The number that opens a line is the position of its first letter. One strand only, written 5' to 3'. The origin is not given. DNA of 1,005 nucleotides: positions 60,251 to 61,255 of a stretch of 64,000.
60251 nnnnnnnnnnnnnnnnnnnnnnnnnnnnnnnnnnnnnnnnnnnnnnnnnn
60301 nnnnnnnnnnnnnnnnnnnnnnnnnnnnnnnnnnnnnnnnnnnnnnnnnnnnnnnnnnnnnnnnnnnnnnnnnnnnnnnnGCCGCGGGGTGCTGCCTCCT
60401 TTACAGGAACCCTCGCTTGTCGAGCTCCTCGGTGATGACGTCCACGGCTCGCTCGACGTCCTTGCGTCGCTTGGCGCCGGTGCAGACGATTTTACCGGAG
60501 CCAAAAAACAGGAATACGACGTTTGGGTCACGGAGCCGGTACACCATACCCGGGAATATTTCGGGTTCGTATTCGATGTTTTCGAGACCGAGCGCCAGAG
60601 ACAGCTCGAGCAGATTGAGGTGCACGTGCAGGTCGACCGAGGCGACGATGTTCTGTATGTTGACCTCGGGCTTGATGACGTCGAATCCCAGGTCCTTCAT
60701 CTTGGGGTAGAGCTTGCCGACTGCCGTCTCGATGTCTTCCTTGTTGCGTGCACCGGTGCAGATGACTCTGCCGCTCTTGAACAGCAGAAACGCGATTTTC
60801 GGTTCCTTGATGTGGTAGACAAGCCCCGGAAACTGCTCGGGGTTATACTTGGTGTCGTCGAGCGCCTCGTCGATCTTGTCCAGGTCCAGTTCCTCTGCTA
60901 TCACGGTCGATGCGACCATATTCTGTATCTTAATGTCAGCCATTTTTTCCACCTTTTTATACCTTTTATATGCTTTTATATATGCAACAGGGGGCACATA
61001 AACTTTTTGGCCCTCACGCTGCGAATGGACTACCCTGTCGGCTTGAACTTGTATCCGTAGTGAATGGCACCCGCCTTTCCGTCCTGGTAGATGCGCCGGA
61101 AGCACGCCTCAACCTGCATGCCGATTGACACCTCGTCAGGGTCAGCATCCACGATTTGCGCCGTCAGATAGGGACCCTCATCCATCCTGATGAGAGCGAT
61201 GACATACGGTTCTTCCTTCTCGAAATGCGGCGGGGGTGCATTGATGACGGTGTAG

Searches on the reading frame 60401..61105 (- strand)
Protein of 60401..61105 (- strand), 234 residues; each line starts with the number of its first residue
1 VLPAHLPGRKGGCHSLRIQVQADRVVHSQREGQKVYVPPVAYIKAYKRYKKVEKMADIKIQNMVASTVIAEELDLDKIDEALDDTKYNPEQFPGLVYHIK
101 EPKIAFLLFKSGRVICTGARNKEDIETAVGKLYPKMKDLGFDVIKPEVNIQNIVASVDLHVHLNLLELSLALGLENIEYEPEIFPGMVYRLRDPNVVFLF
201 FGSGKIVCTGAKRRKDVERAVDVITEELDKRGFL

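Call 32: search_protein_families(library=pfam, proteins=[window:60401-61105:-], max_evalue=0.00001)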
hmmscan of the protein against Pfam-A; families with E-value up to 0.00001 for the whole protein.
window:60401-61105:- (234 aa): 1 family
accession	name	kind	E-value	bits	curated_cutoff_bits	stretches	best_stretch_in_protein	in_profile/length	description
PF00352.27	TBP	-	1.1e-59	198.6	22.9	2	148-230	2-84/85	Transcription factor TFIID (or TATA-binding protein, TBP)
